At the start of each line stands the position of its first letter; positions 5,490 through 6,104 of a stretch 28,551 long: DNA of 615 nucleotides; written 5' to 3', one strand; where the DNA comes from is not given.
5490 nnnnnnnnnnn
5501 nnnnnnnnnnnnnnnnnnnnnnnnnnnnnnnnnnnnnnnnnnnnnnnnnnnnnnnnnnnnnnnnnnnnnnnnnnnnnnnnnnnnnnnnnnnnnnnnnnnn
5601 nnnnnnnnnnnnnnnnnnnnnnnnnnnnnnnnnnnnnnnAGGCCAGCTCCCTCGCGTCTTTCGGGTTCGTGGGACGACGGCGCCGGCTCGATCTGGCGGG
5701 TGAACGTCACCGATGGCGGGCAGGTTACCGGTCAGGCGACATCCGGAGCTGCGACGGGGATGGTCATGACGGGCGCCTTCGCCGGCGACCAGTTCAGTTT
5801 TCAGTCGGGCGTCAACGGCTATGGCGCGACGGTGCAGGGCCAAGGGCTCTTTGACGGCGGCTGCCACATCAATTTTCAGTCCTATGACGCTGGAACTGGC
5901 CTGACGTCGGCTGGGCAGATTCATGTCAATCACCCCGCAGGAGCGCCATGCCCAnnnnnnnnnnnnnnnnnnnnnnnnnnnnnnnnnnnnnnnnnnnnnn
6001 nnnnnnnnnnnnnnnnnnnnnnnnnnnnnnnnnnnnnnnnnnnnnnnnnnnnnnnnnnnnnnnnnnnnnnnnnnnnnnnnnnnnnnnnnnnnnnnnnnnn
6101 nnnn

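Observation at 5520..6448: Kinase extracytoplasmic domain and the downstream lipoprotein are paralogous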

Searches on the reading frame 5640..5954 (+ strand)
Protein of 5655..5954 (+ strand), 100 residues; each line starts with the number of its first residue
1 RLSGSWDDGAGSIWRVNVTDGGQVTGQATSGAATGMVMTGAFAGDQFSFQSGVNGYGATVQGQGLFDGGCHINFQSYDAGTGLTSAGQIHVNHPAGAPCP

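Call 9: find_homologous_proteins(query=window:5655-5954:+, max_evalue=1)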
Query seq(100 aa) (100 aa): 1 proteins with E <= 1 among 4 candidates.
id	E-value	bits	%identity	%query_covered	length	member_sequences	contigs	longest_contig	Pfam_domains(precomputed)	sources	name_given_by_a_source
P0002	2.3e-4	39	39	100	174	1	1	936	-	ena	-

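Call 18: search_protein_families(library=pfam, proteins=[window:5655-5954:+, P0002], max_evalue=10)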
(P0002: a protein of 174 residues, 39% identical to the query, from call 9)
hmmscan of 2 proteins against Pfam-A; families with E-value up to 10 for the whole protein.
window:5655-5954:+ (100 aa): 0 families

P0002 (174 aa): 0 families

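Call 19: search_protein_representatives(alignment_id=A1)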
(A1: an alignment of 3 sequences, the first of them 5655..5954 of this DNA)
Query: 3 sequences, 100 profile positions. Proteins with E-value up to 0.001 (for the whole library): 79; up to 1e-10: 27; up to 1e-30: 2. The best 79 are listed.
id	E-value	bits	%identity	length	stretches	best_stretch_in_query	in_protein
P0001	7.8e-39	148.5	-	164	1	1-98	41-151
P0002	1.4e-35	138.1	-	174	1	1-100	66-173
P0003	1.2e-24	103.0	-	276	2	3-96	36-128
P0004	6.1e-23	97.5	-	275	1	1-100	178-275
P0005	8.0e-18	81.1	-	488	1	1-100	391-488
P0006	1.3e-16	77.2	-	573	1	3-100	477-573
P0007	1.8e-16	76.7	-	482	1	3-100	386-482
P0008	2.4e-16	76.4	-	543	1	2-100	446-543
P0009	2.1e-15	73.3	-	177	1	2-98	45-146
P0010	2.8e-15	72.9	-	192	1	3-100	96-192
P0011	8.7e-15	71.4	-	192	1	1-97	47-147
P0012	9.2e-15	71.3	-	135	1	3-100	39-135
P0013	3.9e-14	69.2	-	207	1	3-100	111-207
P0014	4.1e-14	69.2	-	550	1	3-100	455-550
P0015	9.4e-14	68.0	-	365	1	2-100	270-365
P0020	1.8e-12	63.9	-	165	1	2-99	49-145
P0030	3.2e-10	56.7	-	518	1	1-100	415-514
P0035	5.2e-09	52.8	-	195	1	2-94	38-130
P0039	9.7e-09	52.0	-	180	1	2-100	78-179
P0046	5.9e-08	49.4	-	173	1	2-98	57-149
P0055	3.0e-06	43.9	-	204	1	3-96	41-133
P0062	2.1e-05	41.3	-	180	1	2-98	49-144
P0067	6.1e-05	39.7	-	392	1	6-94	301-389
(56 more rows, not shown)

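Call 21: find_encoding_contigs(protein=P0009, flank=6000, max_places=4)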
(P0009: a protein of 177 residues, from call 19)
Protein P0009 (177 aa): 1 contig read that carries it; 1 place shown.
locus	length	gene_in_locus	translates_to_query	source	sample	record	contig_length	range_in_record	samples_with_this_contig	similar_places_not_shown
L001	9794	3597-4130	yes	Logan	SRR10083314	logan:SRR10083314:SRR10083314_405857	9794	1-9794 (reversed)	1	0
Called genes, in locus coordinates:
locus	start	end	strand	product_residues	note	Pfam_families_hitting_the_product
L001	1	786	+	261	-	?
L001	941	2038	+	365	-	-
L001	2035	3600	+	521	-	PF13240:Zn_Ribbon_1 (weak), PF00069:Pkinase, PF07714:PK_Tyr_Ser-Thr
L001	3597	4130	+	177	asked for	-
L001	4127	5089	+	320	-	PF00112:Peptidase_C1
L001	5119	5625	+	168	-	-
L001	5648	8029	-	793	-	PF00069:Pkinase, PF07714:PK_Tyr_Ser-Thr, PF03109:ABC1 (weak)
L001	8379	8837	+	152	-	-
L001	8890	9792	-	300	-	?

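Call 22: find_encoding_contigs(protein=P0003, flank=6000, max_places=3)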
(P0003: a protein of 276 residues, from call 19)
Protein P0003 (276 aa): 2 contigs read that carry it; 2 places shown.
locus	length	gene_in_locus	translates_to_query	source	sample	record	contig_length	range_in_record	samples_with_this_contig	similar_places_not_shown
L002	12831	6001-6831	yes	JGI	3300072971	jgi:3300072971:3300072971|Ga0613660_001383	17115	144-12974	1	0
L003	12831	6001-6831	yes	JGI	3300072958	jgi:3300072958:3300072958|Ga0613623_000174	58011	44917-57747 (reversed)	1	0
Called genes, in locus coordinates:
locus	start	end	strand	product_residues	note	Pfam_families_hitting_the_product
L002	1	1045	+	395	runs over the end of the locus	?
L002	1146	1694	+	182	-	-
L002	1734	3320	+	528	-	-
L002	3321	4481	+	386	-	-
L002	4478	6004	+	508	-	PF00069:Pkinase, PF07714:PK_Tyr_Ser-Thr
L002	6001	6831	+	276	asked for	-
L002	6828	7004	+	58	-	-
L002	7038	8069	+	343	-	PF00112:Peptidase_C1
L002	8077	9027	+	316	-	PF00112:Peptidase_C1, PF13529:Peptidase_C39_2 (weak)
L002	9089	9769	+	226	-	PF00106:adh_short, PF01370:Epimerase (weak), PF13561:adh_short_C2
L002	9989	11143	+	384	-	PF02771:Acyl-CoA_dh_N, PF02770:Acyl-CoA_dh_M, PF00441:Acyl-CoA_dh_1, PF08028:Acyl-CoA_dh_2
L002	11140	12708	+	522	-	PF01039:Carboxyl_trans, PF03255:ACCA (faint)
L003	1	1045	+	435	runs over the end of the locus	?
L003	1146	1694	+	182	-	-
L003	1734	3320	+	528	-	-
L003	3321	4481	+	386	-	-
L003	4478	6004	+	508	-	PF00069:Pkinase, PF07714:PK_Tyr_Ser-Thr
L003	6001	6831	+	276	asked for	-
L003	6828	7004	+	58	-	-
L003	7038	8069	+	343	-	PF00112:Peptidase_C1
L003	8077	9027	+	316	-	PF00112:Peptidase_C1, PF13529:Peptidase_C39_2 (weak)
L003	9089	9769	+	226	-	PF00106:adh_short, PF01370:Epimerase (weak), PF13561:adh_short_C2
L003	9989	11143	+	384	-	PF02771:Acyl-CoA_dh_N, PF02770:Acyl-CoA_dh_M, PF00441:Acyl-CoA_dh_1, PF08028:Acyl-CoA_dh_2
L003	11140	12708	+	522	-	PF01039:Carboxyl_trans, PF03255:ACCA (faint)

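Call 23: find_encoding_contigs(protein=P0020, flank=6000, max_places=3)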
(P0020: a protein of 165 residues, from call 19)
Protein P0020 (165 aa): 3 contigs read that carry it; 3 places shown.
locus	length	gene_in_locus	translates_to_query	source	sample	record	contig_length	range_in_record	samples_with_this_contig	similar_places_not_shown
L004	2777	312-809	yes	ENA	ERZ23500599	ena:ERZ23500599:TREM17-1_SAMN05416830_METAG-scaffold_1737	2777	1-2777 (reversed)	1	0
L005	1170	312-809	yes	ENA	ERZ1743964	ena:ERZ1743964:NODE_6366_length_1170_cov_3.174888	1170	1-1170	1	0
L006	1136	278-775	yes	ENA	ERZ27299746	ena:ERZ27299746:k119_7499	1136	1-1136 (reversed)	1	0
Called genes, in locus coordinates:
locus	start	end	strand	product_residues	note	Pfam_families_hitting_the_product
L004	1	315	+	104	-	?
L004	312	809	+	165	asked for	-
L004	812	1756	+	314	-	-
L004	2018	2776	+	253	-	?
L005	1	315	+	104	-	?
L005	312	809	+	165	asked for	-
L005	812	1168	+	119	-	?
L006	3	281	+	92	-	?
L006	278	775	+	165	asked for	-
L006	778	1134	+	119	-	?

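Call 24: find_encoding_contigs(protein=P0035, flank=6000, max_places=3)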
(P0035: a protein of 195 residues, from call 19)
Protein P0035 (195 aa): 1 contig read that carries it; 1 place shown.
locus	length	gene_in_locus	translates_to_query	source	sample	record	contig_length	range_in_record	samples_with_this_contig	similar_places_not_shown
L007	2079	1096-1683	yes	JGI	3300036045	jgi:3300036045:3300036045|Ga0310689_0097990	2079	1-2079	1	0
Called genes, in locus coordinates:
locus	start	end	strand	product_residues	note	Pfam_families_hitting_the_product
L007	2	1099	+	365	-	PF00069:Pkinase, PF07714:PK_Tyr_Ser-Thr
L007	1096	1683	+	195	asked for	-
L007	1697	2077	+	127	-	?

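Call 30: find_related_loci(query=A3, collection=genome_contigs, flank=9000)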
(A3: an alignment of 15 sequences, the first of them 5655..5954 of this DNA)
Query A3 (100 aa) in genome_contigs; peptide patterns used: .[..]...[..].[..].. (x = any residue, [..] = any of these).
38 stretches matched a pattern; 38 encode a relative of the query (tblastn E <= 1e-3); 38 distinct loci.
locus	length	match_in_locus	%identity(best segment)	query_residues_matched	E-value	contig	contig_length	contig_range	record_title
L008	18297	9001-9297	44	2-100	4e-23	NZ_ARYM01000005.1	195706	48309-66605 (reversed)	Hyphomonas polymorpha PS728 contig5, whole genome shotgun sequence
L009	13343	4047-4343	43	2-100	1e-22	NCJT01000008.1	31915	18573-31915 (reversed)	MAG: Hyphomonas sp. 34-62-18 04302015_34_scaffold_45, whole genome shotgun sequence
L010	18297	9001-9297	42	2-100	2e-22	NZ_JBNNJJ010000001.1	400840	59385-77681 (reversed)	Hyphomonas sp. NPDC076881 NPDC076881_70_F4.ctg-0001, whole genome shotgun sequence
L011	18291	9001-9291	45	2-100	2e-22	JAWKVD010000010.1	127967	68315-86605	MAG: Hyphomonadaceae bacterium isolate BC1.134 BC1.134.fa-10, whole genome shotgun sequence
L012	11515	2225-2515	49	2-100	4e-22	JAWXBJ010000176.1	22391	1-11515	MAG: Alphaproteobacteria bacterium isolate MP6IB1.130 k99_974408, whole genome shotgun sequence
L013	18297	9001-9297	40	2-100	1e-21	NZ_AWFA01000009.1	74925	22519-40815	Hyphomonas pacifica strain T16B2 contig17, whole genome shotgun sequence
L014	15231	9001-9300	42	2-100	3e-21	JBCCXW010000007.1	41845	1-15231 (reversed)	MAG: Pseudomonadota bacterium isolate P01_F01_bin.136 k141_838989_length_41845_cov_44.6337, whole genome shotgun sequenc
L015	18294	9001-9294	45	2-100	5e-20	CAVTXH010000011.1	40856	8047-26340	MAG: uncultured Alphaproteobacteria bacterium isolate MFD04651.bin.1.233 genome assembly, contig: contig_20427, whole ge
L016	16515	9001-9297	38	2-100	6e-20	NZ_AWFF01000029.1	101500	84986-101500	Hyphomonas beringensis strain 25B14_1 contig17, whole genome shotgun sequence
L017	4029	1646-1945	38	2-100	4e-19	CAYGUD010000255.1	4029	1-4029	MAG TPA_asm: uncultured Hyphomonas sp. isolate ERP117304_co3_99 genome assembly, contig: NODE_33137_length_4029_cov_4.61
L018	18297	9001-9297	36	2-100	2e-18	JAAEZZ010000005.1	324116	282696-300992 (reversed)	MAG: Alphaproteobacteria bacterium isolate P03SWT1bin.4 NODE_14_length_324116_cov_23.9272, whole genome shotgun sequence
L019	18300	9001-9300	33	2-100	4e-18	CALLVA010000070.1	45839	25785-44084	MAG: uncultured Parvularculaceae bacterium isolate L1_Bin_Bin_25_1 genome assembly, contig: c_000000132846, whole genome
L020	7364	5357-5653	34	2-100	5e-18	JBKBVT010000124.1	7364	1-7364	MAG: Hyphomonas sp. isolate 21H_022.bin.28 NODE_128_length_7364_cov_23.319473, whole genome shotgun sequence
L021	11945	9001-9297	38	2-100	7e-18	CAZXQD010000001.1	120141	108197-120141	MAG TPA_asm: uncultured Hyphomonas sp. isolate binchicken_co319_31 genome assembly, contig: NODE_206_length_120141_cov_9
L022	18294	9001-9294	41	2-100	9e-18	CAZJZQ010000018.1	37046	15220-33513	MAG TPA_asm: uncultured Rhizobium sp. isolate SRP344714_co1_197 genome assembly, contig: NODE_2288_length_37046_cov_5.37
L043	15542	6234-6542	30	1-100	1e-6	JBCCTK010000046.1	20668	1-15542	MAG: Pseudomonadota bacterium isolate P01_D01_bin.79 k141_1735107_length_20668_cov_14.0000, whole genome shotgun sequenc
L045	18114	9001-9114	45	63-100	5e-5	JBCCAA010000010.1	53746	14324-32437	MAG: Pseudomonadota bacterium isolate P01_A01_bin.13 k141_393623_length_53746_cov_24.4340, whole genome shotgun sequence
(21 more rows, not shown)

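Call 43: predict_structure(alignment_id=A4)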
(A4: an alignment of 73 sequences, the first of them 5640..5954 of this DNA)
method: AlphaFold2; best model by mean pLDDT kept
length: 105 residues; sequences in the alignment: 73
mean_pLDDT: 95.3   pTM: 0.86
mean pLDDT of the five models: 95.3, 95.1, 95.0, 94.7, 94.5
residues with pLDDT >= 90: 95; 70-90: 10; 50-70: 0; < 50: 0
segments of 3 or more residues with pLDDT < 50: none
pLDDT, mean of each block of 10 residues (from residue 1): 92 98 98 97 97 94 90 97 93 98 96
secondary structure, 60 per line:
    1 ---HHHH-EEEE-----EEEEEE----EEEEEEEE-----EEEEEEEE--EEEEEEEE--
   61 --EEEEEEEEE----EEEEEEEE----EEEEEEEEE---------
elements in order: H4-7 E9-12 E18-23 E28-35 E41-48 E51-58 E63-71 E76-83 E88-96

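Call 46: search_solved_structures(query=A4, max_evalue=10)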
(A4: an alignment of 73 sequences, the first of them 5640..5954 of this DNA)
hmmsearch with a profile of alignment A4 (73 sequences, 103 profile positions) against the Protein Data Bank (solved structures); distinct sequences matched with E-value up to 10: 115 (the best 60 are shown).
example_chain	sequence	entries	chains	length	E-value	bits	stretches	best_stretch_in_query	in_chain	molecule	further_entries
2c4i_A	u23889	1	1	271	0.00037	24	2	4-36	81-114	AVIDIN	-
4jnj_A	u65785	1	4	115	0.001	22.6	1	5-72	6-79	Streptavidin/Rhizavidin Hybrid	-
6zyt_BBB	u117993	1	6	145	0.0015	22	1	5-72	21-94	Streptavidin/Rhizavidin Hybrid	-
3ew1_A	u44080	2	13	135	0.0021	21.6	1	2-72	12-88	rhizavidin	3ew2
8avj_A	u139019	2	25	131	0.0091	19.5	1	4-61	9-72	agroavCH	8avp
8ast_A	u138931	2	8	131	0.0092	19.5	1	4-61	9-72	Agroavidin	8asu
8asr_A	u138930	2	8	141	0.011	19.3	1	4-61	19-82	Agroavidin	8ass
8amh_A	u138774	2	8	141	0.011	19.3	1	4-61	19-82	Agroavidin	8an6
2zsc_A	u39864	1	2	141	0.042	17.4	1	3-36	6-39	Tamavidin2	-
4bcs_A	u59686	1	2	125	0.1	16.1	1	4-33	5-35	CHIMERIC AVIDIN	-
6s4q_A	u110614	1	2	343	0.11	16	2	4-44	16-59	Streptavidin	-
6s50_A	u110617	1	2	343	0.13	15.8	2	4-45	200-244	Streptavidin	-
8ck7_A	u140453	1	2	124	0.29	14.7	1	4-35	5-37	Avidin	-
4i60_A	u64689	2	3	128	0.3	14.7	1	4-35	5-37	Avidin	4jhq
2a5c_A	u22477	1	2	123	0.3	14.6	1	4-35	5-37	Avidin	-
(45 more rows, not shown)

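Call 48: search_solved_structures(query=A4, max_evalue=0.01, show_alignments=4)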
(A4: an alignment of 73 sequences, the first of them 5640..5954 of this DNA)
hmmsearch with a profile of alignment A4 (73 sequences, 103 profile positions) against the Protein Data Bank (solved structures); distinct sequences matched with E-value up to 0.01: 6.
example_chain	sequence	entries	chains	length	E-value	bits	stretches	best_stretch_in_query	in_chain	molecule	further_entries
2c4i_A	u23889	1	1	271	0.00037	24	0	4-36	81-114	AVIDIN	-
4jnj_A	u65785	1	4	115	0.001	22.6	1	5-72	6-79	Streptavidin/Rhizavidin Hybrid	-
6zyt_BBB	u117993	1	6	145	0.0015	22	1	5-72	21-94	Streptavidin/Rhizavidin Hybrid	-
3ew1_A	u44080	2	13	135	0.0021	21.6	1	2-72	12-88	rhizavidin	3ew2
8avj_A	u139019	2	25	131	0.0091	19.5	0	4-61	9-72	agroavCH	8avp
8ast_A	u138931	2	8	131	0.0092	19.5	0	4-61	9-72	Agroavidin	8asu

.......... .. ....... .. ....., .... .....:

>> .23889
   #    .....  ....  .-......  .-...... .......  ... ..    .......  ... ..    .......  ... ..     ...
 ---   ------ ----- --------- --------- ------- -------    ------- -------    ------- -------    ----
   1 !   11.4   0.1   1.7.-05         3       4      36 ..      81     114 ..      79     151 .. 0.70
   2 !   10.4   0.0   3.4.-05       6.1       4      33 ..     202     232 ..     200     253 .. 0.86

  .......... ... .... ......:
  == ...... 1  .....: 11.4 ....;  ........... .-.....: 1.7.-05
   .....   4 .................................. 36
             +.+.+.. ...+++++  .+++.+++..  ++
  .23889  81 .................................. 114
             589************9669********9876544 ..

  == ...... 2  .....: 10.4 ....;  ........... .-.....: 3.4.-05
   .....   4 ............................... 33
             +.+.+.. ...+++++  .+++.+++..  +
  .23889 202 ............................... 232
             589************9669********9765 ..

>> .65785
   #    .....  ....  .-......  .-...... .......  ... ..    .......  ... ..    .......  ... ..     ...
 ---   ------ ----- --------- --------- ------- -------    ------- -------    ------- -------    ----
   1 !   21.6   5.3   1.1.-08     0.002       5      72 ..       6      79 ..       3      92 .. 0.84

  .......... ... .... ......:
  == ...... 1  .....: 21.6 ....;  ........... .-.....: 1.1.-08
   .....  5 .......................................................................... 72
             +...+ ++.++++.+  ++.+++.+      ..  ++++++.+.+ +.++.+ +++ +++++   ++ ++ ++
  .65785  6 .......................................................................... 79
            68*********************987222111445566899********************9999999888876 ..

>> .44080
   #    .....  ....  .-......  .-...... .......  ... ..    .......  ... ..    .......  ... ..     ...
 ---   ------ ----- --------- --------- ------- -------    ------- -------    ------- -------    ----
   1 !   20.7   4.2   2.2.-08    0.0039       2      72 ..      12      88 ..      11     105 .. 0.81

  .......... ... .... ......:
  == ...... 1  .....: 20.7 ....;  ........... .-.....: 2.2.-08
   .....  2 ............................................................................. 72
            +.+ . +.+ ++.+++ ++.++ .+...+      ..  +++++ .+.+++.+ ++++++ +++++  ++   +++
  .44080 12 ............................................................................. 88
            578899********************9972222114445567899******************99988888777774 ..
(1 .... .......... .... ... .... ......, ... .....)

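Call 50: find_encoding_contigs(protein=P0030, flank=7000, max_places=2)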
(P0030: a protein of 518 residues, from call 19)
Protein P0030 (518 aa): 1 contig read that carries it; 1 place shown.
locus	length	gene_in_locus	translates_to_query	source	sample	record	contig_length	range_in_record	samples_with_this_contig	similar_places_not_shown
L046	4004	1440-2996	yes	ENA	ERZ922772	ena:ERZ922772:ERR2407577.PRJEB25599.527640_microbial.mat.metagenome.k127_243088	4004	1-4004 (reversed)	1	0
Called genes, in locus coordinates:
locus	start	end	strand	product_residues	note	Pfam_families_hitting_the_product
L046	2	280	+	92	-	?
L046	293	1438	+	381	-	PF00498:FHA (weak)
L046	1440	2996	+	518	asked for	PF13240:Zn_Ribbon_1 (weak), PF03109:ABC1 (faint), PF00069:Pkinase, PF07714:PK_Tyr_Ser-Thr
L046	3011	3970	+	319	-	PF00112:Peptidase_C1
